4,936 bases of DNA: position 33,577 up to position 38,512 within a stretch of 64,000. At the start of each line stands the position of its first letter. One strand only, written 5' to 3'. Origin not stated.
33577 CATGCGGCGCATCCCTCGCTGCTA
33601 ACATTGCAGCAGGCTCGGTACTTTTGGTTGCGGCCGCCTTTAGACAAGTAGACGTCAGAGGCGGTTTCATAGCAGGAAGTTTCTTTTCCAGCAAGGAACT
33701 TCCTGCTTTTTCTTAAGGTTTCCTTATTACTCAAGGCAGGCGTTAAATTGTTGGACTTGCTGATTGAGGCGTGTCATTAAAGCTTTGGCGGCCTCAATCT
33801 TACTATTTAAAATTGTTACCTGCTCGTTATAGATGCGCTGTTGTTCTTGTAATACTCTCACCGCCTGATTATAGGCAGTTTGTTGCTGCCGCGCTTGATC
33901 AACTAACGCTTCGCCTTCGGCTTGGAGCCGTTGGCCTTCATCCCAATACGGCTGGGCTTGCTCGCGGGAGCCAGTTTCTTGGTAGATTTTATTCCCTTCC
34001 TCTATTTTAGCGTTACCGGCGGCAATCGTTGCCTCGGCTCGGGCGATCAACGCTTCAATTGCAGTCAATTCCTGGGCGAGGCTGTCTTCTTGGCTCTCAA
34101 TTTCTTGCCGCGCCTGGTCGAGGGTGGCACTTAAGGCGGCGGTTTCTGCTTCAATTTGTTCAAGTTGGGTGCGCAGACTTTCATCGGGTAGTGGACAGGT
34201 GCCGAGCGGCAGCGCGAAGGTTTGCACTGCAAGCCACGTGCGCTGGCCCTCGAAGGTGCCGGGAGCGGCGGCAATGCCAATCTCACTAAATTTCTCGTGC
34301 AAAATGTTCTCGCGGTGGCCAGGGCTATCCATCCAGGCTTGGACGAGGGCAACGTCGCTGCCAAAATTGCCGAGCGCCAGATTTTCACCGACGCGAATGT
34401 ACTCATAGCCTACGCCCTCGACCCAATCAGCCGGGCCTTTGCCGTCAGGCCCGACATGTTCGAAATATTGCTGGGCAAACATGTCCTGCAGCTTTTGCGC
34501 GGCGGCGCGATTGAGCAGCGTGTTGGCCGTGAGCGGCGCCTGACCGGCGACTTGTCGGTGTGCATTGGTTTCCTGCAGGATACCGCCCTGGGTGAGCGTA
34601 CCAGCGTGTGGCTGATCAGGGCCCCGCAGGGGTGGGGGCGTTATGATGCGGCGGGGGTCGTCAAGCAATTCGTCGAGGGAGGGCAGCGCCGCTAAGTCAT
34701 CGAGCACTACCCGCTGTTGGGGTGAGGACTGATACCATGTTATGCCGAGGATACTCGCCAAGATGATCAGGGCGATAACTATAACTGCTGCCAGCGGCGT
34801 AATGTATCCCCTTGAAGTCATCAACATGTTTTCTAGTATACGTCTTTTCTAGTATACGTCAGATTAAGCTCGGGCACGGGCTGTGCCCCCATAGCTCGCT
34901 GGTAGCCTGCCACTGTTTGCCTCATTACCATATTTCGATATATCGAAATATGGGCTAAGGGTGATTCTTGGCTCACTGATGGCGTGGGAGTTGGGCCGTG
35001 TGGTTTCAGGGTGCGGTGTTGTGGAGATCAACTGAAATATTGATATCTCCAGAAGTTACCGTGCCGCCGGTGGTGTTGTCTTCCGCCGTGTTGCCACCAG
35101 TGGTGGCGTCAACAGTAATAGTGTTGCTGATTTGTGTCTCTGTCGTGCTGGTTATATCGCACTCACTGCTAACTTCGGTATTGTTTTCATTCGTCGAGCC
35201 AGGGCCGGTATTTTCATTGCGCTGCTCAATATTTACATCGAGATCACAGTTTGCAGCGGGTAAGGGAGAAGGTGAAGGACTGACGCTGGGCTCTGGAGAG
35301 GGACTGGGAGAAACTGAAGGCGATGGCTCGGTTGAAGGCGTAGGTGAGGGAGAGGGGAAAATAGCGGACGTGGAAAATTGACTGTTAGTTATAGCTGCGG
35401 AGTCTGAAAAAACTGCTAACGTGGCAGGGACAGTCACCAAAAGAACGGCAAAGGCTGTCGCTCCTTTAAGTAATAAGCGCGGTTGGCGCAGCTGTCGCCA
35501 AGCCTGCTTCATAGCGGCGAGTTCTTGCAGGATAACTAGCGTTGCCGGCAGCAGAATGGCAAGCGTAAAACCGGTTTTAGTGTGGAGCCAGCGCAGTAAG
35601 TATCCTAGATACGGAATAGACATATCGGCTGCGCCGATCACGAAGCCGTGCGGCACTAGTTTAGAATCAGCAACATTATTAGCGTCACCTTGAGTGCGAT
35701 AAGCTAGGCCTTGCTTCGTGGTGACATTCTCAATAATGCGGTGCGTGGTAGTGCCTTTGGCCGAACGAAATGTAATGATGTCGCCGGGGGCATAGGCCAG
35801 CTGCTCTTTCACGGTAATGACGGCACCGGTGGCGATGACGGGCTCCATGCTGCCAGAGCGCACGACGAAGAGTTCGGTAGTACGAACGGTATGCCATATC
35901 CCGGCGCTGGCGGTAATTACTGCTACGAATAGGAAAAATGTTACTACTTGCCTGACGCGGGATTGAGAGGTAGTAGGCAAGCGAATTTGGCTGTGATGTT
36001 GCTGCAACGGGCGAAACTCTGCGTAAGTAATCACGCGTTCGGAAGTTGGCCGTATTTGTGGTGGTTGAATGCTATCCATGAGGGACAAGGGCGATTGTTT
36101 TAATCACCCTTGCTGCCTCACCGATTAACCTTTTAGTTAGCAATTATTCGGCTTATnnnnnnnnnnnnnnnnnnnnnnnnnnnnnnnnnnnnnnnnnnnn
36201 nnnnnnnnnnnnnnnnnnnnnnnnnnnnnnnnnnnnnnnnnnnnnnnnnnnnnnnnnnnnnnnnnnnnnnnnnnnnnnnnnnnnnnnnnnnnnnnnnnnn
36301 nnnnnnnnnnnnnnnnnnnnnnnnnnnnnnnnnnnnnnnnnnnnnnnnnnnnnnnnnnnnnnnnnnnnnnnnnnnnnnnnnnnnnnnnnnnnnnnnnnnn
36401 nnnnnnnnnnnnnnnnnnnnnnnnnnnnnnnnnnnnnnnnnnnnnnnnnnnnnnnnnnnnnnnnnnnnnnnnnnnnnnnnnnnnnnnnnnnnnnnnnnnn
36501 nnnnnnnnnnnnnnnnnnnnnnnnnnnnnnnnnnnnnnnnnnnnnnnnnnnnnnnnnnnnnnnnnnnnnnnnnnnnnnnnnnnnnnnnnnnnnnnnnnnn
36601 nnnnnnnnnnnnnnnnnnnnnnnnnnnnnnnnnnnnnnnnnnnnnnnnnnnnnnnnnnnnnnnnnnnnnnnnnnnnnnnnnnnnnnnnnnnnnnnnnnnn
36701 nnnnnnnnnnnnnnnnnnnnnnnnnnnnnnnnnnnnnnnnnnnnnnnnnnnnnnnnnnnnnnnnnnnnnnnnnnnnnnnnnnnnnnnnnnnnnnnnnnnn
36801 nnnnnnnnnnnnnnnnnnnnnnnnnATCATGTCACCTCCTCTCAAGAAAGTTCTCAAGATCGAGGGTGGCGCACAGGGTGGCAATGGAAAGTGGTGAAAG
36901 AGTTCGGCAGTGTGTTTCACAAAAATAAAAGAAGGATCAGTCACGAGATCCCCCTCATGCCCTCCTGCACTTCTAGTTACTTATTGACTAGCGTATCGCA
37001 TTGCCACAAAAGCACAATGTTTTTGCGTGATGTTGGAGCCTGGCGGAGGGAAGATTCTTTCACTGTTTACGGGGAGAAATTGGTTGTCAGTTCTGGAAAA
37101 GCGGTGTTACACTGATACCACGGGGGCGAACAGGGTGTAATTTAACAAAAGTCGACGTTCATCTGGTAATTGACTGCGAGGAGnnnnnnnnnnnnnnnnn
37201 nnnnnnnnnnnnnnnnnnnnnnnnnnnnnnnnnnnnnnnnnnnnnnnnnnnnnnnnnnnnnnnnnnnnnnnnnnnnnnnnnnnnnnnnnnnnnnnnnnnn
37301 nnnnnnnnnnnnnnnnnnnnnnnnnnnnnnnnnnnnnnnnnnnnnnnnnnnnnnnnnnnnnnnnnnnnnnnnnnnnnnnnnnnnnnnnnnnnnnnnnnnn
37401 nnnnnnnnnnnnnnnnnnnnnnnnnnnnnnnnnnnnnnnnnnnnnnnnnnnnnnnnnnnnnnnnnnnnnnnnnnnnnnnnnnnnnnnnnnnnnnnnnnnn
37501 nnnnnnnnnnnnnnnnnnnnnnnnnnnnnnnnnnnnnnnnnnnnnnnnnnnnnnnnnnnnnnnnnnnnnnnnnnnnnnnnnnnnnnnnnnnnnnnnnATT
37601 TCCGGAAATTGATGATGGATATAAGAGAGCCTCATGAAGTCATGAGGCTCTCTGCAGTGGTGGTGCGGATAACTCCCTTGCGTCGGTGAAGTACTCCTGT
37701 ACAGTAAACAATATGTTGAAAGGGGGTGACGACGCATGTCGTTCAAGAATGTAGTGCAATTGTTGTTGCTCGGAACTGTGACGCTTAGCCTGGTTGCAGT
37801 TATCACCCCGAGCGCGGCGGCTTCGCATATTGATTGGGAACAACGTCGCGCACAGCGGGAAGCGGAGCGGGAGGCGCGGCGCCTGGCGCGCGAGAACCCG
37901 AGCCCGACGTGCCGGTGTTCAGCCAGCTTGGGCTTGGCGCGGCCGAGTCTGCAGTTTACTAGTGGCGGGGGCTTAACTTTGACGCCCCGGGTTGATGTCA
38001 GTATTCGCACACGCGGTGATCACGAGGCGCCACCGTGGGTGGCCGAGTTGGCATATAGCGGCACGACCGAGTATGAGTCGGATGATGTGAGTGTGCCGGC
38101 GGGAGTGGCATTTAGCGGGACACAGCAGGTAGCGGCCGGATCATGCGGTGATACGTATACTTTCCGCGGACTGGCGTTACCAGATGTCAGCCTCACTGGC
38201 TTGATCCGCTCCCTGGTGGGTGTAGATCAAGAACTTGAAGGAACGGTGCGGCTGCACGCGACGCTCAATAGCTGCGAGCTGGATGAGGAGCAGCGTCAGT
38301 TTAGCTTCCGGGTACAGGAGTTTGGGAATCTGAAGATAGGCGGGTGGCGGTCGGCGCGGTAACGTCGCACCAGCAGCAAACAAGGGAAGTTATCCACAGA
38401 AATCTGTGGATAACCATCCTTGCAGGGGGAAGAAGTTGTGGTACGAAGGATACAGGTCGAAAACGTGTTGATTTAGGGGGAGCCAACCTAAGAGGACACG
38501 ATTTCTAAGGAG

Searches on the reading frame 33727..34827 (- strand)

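Call 3: search_protein_families(library=pfam, proteins=[window:33727-34827:-], max_evalue=0.1)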
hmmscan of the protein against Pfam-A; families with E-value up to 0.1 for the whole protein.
window:33727-34827:- (366 aa): 3 families
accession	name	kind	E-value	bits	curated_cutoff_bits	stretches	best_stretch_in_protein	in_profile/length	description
PF00188.32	CAP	-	4.9e-14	53.6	21.1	1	84-193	1-108/117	Cysteine-rich secretory protein family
PF05524.18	PEP-utilisers_N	-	0.021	15.4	24.4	1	184-272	2-78/121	PEP-utilising enzyme, N-terminal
PF07926.17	TPR_MLP1_2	-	0.024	15.1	36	1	217-266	61-110/129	TPR/MLP1/MLP2-like protein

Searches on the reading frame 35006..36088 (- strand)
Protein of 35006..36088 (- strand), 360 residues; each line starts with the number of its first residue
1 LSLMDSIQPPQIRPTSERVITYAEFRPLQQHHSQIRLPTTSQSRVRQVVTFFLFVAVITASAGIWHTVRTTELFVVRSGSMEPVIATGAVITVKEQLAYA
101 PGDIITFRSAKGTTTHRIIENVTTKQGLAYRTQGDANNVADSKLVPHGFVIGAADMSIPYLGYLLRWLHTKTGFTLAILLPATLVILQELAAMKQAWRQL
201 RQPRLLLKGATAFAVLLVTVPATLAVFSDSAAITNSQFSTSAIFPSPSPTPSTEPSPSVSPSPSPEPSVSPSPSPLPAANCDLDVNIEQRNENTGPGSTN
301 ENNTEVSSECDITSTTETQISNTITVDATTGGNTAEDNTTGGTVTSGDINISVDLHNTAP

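Call 3: search_protein_families(library=pfam, proteins=[window:35006-36088:-], max_evalue=0.1)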
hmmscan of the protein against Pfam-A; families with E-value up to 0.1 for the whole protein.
window:35006-36088:- (360 aa): 2 families
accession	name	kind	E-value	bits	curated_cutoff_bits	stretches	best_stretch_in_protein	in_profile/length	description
PF00717.28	Peptidase_S24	-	0.0016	18.5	23.3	1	73-120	37-84/116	Peptidase S24-like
PF10502.14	Peptidase_S26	-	0.011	16.1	22.9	1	53-113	8-69/168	Signal peptidase, peptidase S26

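Call 4: search_protein_families(library=ncbifam, proteins=[window:35006-36088:-], max_evalue=0.1)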
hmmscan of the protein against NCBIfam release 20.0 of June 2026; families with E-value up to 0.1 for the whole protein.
window:35006-36088:- (360 aa): 6 families
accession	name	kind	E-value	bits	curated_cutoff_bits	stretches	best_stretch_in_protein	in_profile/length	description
NF046067.1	SigPepSipWBacil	equivalog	1.7e-29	102.8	190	1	50-203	17-175/189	signal peptidase I SipW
TIGR02228.1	sigpep_I_arch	equivalog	2.7e-24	85.8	51.85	1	47-189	5-154/158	signal peptidase I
TIGR02227.1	sigpep_I_bact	equivalog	0.001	19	47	1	58-119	7-75/162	signal peptidase I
NF008084.0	PRK10819.1-5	equivalog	0.0011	19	315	1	243-288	53-98/249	TonB system transport protein TonB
NF008082.0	PRK10819.1-3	equivalog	0.022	14.6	265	1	215-292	30-112/242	TonB system transport protein TonB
NF033845.1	MSCRAMM_ClfB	exception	0.041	11.8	999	1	244-319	545-621/871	MSCRAMM family adhesin clumping factor ClfB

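Call 43: find_homologous_proteins(query=window:35006-36088:-)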
Query window:35006-36088:- (360 aa): 39 proteins with E <= 0.001 among 8000 candidates.
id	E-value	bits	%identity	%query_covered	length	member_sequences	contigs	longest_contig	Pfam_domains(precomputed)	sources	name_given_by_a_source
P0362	1.5e-227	772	100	99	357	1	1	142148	-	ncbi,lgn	ncbi:MAG: signal peptidase I [Candidatus Andersenbacteria bacterium]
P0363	5.6e-73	264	45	82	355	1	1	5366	-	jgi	jgi:signal peptidase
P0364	2.0e-69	253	47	81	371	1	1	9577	-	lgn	-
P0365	1.9e-39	154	33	78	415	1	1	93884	-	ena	-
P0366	5.9e-39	152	43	68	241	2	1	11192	-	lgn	-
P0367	7.3e-38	149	35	77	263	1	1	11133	-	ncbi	-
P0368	1.6e-37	148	40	59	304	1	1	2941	PF10502.15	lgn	-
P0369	3.0e-27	114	38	41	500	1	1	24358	PF00932.26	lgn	-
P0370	8.3e-26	109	32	36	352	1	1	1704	-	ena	-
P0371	1.6e-23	102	35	43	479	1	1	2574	PF00932.26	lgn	-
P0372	4.8e-23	100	31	56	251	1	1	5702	-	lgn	-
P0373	6.3e-23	100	41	44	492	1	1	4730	PF00717.29,PF00932.26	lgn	-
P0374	2.7e-22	98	34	46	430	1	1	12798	PF00932.26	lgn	-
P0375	3.5e-22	97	31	53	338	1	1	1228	PF00717.29,PF10502.15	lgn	-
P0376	1.4e-21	95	37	36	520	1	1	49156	PF00932.26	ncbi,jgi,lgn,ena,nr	ncbi:MAG TPA: signal peptidase I [Clostridia bacterium]|nr:signal peptidase I [Clostridia bacterium]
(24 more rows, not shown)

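Call 69: find_encoding_contigs(protein=P0365, flank=10000, max_places=1)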
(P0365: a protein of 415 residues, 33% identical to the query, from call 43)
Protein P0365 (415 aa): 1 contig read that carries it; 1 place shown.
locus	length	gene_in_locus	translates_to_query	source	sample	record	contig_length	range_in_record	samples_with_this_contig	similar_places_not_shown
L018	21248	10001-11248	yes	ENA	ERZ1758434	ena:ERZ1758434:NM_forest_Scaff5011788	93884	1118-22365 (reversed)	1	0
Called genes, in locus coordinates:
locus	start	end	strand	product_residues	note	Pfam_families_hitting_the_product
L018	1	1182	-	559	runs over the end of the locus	PF00009:GTP_EFTU, PF03144:GTP_EFTU_D2, PF14492:EFG_III (weak), PF00679:EFG_C, PF06421:LepA_C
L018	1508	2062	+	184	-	PF04203:Sortase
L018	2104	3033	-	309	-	-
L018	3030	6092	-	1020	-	-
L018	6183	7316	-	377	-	-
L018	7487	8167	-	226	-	-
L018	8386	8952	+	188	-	PF04307:YdjM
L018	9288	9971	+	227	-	-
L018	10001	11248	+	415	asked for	-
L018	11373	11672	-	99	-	-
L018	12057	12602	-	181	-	-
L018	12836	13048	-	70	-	-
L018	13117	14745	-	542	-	PF03023:MurJ, PF13440:Polysacc_synt_3, PF01554:MatE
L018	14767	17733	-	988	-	PF13196:DUF4012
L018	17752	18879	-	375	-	PF13439:Glyco_transf_4, PF13579:Glyco_trans_4_4, PF20706:GT4-conflict, PF00534:Glycos_transf_1, PF13692:Glyco_trans_1_4, PF13524:Glyco_trans_1_2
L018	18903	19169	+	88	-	-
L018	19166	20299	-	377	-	PF13439:Glyco_transf_4, PF20706:GT4-conflict, PF00534:Glycos_transf_1, PF13692:Glyco_trans_1_4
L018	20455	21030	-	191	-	-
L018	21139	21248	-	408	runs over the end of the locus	?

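Call 70: find_encoding_contigs(protein=P0367, flank=10000, max_places=1)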
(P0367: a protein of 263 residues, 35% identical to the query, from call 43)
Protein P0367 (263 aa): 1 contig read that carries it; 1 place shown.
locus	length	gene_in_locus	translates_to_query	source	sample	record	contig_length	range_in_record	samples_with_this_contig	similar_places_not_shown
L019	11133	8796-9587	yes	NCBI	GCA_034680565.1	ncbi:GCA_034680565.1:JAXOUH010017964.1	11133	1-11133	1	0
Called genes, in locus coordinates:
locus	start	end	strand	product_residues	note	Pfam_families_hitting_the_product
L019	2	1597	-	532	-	?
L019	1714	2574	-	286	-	-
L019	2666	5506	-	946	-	-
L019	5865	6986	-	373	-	-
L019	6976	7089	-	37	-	-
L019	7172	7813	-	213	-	-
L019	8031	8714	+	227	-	-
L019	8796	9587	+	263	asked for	-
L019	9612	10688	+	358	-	PF00188:CAP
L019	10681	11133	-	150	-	?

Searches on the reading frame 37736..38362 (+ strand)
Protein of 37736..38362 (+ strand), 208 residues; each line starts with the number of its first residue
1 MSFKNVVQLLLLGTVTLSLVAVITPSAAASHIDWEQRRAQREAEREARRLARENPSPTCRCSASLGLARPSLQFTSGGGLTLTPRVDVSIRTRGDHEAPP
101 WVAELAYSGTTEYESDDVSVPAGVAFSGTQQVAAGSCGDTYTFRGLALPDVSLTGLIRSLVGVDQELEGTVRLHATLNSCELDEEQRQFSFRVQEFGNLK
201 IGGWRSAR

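Call 3: search_protein_families(library=pfam, proteins=[window:37736-38362:+], max_evalue=0.1)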
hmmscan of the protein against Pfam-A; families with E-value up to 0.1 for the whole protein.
window:37736-38362:+ (208 aa): 0 families

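Call 4: search_protein_families(library=ncbifam, proteins=[window:37736-38362:+], max_evalue=0.1)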
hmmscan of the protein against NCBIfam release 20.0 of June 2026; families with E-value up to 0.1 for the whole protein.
window:37736-38362:+ (208 aa): 0 families

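Call 76: search_solved_structures(query=A6, max_evalue=5)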
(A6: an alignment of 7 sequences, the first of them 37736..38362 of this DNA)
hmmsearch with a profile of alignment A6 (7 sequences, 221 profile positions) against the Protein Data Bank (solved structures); distinct sequences matched with E-value up to 5: 1.
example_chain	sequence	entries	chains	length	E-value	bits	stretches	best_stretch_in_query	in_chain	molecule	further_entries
4gdz_A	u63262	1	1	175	0.64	12.8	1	35-95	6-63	Uncharacterized protein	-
